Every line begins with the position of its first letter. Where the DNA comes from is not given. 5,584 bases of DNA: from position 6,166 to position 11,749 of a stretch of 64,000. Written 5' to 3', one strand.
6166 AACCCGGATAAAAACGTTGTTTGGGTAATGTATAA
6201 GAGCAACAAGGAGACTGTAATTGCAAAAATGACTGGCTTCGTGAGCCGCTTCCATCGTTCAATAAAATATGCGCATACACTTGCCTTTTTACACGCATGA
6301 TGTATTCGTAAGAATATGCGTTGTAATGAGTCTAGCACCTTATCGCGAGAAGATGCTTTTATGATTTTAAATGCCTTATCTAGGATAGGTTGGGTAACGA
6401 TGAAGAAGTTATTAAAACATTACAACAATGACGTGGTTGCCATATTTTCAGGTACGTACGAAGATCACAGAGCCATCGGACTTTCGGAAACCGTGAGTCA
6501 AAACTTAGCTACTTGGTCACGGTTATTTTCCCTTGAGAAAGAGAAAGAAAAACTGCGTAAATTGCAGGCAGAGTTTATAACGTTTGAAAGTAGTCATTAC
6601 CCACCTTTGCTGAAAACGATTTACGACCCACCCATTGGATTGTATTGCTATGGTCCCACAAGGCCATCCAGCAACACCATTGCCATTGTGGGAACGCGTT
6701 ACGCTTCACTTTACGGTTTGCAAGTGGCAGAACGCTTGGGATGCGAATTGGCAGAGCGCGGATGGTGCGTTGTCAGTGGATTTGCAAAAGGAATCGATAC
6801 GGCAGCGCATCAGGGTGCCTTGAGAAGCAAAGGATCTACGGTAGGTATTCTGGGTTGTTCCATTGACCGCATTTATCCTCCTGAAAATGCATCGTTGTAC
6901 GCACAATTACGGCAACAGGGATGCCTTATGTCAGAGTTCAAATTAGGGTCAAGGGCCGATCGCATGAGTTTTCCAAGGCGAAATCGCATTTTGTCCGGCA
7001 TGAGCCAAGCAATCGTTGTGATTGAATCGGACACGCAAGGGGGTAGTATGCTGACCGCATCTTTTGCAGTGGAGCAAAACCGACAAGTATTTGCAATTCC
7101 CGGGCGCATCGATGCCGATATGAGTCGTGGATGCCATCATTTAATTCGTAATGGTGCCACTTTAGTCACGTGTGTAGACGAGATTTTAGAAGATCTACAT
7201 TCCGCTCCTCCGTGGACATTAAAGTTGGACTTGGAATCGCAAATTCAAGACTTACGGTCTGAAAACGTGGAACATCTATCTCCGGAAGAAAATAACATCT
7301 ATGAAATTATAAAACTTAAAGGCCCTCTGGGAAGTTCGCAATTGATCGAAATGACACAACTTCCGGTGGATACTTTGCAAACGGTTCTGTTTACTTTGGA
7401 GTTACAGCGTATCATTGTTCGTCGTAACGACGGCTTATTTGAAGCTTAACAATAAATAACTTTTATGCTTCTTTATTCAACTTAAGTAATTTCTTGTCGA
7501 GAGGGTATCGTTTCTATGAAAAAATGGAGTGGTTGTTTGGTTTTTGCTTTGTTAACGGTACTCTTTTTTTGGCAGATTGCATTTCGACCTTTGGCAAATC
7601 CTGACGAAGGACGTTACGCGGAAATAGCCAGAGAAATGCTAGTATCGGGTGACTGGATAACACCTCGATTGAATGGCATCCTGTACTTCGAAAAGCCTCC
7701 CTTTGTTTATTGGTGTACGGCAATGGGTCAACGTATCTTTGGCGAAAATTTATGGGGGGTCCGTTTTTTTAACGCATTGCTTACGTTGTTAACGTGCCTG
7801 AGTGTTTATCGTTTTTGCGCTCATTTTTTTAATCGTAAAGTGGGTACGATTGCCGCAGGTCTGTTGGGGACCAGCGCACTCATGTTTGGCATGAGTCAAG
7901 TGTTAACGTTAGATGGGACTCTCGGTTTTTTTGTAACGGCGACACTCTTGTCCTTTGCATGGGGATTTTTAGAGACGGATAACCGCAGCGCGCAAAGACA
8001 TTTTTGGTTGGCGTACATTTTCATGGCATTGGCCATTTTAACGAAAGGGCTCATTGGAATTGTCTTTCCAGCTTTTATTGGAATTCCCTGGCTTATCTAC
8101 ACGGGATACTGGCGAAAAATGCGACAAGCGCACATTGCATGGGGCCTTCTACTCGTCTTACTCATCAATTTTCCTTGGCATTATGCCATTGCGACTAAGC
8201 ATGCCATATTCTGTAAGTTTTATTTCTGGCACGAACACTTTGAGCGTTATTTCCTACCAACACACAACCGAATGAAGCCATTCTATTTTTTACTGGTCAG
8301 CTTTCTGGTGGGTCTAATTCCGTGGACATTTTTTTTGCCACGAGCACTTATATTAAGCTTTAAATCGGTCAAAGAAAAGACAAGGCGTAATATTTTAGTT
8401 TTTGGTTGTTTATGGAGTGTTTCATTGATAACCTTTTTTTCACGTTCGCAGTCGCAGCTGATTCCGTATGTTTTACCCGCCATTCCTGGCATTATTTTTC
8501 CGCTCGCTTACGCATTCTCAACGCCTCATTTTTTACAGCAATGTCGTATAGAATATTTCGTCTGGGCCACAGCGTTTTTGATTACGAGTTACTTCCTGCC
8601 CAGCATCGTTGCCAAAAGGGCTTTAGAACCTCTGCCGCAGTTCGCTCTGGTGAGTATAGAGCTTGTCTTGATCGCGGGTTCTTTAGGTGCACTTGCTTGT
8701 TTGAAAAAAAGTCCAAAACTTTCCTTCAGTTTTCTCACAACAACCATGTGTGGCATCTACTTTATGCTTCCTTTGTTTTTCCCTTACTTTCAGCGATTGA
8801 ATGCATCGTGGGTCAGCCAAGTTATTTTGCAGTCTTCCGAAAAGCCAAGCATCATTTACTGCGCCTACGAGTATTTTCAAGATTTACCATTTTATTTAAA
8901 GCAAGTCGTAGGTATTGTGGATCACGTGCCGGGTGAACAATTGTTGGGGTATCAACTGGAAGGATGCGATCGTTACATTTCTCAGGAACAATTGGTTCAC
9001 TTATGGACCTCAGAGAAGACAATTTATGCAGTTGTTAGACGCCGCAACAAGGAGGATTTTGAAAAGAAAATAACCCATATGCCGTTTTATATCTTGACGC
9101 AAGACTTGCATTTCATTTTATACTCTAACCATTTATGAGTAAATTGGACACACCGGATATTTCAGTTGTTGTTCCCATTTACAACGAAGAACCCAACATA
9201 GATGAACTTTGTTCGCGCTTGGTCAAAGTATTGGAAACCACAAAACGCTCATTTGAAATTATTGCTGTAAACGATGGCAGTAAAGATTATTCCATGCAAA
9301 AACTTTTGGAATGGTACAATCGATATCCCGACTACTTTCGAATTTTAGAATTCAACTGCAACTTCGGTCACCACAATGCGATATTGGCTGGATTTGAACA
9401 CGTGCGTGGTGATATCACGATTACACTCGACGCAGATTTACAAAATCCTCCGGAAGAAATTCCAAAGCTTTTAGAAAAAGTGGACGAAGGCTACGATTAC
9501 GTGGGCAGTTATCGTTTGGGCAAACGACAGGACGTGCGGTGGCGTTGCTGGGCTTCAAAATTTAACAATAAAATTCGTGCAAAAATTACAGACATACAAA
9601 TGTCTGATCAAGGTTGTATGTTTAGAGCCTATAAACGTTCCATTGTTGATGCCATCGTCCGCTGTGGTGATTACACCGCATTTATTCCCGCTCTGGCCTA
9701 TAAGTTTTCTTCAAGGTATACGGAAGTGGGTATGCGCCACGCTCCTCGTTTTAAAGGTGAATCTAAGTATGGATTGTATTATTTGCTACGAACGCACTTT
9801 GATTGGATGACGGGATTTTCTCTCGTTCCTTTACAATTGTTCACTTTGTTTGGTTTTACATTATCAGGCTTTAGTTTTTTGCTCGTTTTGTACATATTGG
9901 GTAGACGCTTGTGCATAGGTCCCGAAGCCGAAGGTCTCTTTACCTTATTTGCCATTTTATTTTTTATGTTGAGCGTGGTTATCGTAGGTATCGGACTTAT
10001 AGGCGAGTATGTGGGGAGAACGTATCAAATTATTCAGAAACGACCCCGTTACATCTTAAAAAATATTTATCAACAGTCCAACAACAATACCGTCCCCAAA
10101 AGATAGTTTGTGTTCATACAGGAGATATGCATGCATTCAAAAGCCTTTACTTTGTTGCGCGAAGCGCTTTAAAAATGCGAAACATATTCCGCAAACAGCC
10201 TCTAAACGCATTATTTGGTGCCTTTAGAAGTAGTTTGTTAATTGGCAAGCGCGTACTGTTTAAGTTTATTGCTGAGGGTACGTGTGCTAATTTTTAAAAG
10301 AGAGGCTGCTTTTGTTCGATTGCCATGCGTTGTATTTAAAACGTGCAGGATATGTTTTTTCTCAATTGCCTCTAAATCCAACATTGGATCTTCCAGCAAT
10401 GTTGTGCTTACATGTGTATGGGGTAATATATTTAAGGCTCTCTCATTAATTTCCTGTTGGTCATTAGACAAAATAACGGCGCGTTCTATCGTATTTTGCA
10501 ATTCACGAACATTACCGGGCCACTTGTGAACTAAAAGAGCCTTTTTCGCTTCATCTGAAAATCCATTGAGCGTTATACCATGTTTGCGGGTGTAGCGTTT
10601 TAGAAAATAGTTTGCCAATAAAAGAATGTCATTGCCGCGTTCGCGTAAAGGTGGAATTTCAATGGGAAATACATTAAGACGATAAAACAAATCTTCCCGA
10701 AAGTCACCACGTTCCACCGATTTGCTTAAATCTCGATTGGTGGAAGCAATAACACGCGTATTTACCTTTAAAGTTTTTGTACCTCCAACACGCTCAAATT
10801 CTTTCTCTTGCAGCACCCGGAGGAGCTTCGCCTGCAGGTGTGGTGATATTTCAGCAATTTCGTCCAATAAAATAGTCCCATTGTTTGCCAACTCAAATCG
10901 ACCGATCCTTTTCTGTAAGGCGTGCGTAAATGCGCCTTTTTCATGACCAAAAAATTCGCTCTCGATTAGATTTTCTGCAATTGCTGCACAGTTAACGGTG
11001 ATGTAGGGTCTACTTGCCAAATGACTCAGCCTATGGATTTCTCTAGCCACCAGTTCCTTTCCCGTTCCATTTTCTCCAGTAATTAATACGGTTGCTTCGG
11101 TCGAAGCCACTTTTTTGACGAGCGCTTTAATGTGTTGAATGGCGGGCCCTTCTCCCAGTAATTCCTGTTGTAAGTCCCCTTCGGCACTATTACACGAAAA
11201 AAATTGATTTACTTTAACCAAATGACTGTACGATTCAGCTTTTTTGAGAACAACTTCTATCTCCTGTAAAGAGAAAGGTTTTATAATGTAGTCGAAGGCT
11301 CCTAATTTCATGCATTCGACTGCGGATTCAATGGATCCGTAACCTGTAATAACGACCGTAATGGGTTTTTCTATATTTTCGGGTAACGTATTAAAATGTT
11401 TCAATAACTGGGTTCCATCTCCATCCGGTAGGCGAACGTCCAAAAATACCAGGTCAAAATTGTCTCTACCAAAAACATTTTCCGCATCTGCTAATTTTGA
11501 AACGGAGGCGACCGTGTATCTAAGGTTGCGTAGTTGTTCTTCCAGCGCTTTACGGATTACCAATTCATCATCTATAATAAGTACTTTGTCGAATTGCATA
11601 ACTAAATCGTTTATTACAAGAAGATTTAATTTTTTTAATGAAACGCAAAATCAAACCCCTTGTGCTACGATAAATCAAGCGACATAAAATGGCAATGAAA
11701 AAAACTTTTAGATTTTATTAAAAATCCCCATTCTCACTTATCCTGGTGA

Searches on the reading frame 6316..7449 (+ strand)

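Call 16: search_protein_families(library=pfam, proteins=[window:6316-7449:+], max_evalue=0.01)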
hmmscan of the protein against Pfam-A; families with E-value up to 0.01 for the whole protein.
window:6316-7449:+ (377 aa): 3 families
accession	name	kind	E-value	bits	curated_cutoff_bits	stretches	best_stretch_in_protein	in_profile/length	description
PF02481.21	DNA_processg_A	-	3.3e-75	252.3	29.6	1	80-285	2-211/212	DNA recombination-mediator protein A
PF18306.6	LDcluster4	-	1.3e-09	38.3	26.3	1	121-264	3-125/151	SLOG cluster4 family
PF17782.7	DprA_WH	-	7.3e-05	23.2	22.9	1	319-372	8-60/61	DprA winged helix domain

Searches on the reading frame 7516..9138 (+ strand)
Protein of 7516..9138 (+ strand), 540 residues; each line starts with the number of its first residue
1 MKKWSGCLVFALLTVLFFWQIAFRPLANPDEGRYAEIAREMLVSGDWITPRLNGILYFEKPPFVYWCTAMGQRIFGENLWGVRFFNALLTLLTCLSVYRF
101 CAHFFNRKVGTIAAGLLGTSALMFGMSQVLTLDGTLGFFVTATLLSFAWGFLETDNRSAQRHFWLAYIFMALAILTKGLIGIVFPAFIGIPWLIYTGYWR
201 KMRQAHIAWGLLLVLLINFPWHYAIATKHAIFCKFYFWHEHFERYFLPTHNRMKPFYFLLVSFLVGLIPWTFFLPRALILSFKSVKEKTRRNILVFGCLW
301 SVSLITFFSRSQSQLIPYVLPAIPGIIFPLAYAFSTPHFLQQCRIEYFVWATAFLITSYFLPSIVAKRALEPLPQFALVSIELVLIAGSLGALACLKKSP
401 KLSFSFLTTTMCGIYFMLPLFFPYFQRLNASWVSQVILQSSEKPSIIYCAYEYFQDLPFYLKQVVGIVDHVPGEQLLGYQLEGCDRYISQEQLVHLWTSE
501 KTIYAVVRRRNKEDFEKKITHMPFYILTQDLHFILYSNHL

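Call 16: search_protein_families(library=pfam, proteins=[window:7516-9138:+], max_evalue=0.01)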
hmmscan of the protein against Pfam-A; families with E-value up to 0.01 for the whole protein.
window:7516-9138:+ (540 aa): 3 families
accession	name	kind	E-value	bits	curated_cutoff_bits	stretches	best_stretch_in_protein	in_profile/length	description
PF02366.24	PMT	-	1.1e-20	74.7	22.7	1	12-229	6-238/245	Dolichyl-phosphate-mannose-protein mannosyltransferase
PF13231.12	PMT_2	-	2.2e-20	73.9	26.1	1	60-221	2-157/160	Dolichyl-phosphate-mannose-protein mannosyltransferase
PF18583.6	Arnt_C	-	1.7e-06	28.1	26.5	1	444-534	12-99/103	Aminoarabinose transferase C-terminal domain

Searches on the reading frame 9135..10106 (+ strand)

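Call 16: search_protein_families(library=pfam, proteins=[window:9135-10106:+], max_evalue=0.01)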
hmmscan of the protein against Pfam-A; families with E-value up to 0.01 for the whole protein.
window:9135-10106:+ (323 aa): 3 families
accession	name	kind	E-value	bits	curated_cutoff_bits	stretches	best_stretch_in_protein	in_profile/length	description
PF00535.33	Glycos_transf_2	-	6.1e-32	111.3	23.3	1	10-173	1-166/168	Glycosyl transferase family 2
PF13641.12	Glyco_tranf_2_3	-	1.4e-05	25.6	27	1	7-141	1-137/230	Glycosyltransferase like family 2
PF13506.12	Glyco_transf_21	-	0.0036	17.2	21.7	1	81-188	20-128/174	Glycosyl transferase family 21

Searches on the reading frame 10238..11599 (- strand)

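Call 16: search_protein_families(library=pfam, proteins=[window:10238-11599:-], max_evalue=0.01)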
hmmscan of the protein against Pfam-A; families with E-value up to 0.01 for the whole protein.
window:10238-11599:- (453 aa): 13 families
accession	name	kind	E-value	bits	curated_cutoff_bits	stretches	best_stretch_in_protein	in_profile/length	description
PF00158.32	Sigma54_activat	-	3.2e-69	232.3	20.2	1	148-314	2-168/168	Sigma-54 interaction domain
PF00072.30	Response_reg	-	4.2e-24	85.3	30.2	1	6-116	1-108/111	Response regulator receiver domain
PF25601.1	AAA_lid_14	-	4.1e-23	81.4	27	1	319-389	1-70/87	AAA+ ATPase lid domain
PF14532.12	Sigma54_activ_2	-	5.7e-22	78.9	25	1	148-318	1-138/138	Sigma-54 interaction domain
PF02954.25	HTH_8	-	2.3e-13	50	22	1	409-449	2-42/42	Bacterial regulatory protein, Fis family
PF07728.20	AAA_5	-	9.8e-10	39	22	1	171-290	2-124/139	AAA domain (dynein-related subfamily)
PF07724.20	AAA_2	-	3.4e-06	27.6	27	1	168-296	3-132/166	AAA domain (Cdc48 subfamily)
PF00004.35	AAA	-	4.1e-06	27.7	21.2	1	171-292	1-111/131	ATPase family associated with various cellular activities (AAA)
PF01078.27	Mg_chelatase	-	0.00031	20.6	20.3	1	161-288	15-157/207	Magnesium chelatase, subunit ChlI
PF13191.12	AAA_16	-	0.00047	21.1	32.6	1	149-211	4-64/167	AAA ATPase domain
PF07726.17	AAA_3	-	0.0011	19.3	27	1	171-288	2-111/131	ATPase family associated with various cellular activities (AAA)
PF00493.29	MCM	-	0.0023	17.5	23.3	1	166-292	55-176/224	MCM P-loop domain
PF13245.12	AAA_19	-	0.0056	17.3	25.1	0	164-267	7-118/134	AAA domain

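Call 29: search_protein_families(library=ncbifam, proteins=[window:10238-11599:-], max_evalue=0.01)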
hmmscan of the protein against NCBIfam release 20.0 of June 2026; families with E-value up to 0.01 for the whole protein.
window:10238-11599:- (453 aa): 110 families (the best 25 are shown)
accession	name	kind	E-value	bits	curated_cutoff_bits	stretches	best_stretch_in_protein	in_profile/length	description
NF008469.0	PRK11361.1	equivalog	1.7e-127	426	714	1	4-451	5-456/461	acetoacetate metabolism transcriptional regulator AtoC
TIGR02915.1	PEP_resp_reg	equivalog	1.5e-115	386.6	502.6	1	6-451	1-444/445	PEP-CTERM-box response regulator transcription factor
NF007689.0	PRK10365.1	equivalog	1.1e-114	383.7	760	1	5-447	7-440/441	sigma-54-dependent response regulator transcription factor ZraR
TIGR01818.1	ntrC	equivalog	7.8e-112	374.4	558.6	1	6-385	1-373/463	nitrogen regulation protein NR(I)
TIGR01817.1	nifA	equivalog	1.4e-111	373.9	528.85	1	139-391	190-440/534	nif-specific transcriptional activator NifA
NF050807.1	TransRegFlbDCaul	equivalog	1.4e-109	366.9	750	1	141-450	114-439/454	sigma-54-dependent transcriptional regulator FlbD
NF041552.1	TF_PrdR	equivalog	1.7e-104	350.3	795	1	139-449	261-576/577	sigma-54 dependent transcriptional regulator PrdR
NF041946.1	LuxO_transreg_Vib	equivalog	8.3e-102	341.3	800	1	20-386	13-373/463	quorum-sensing sigma-54 dependent transcriptional regulator LuxO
NF051870.1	NAssimRespRegNtrX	equivalog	1.1e-101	341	600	1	5-448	3-449/452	nitrogen assimilation response regulator NtrX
NF049963.1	RespRegFlgRCampy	domain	1.2e-101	340.7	750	1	6-451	3-429/429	fla regulon two-component system response regulator FlgR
NF003451.0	PRK05022.1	equivalog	3.2e-101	339.6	476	1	138-446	183-505/512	nitric oxide reductase transcriptional regulator NorR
NF041906.1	V4R_TF_MobR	exception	3.1e-94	316.4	999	1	145-449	232-544/544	phenol degradation transcriptional regulator MobR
NF008176.1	PRK10923.1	equivalog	5.4e-94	315.4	620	1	1-382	1-375/469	nitrogen regulation protein NR(I)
NF038308.1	RNA_repair_RtcR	equivalog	2.5e-92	310.5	650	1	91-449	124-516/530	RNA repair transcriptional activator RtcR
NF011695.0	PRK15115.1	equivalog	5.9e-89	298.9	763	1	5-435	8-422/445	two-component system response regulator GlrR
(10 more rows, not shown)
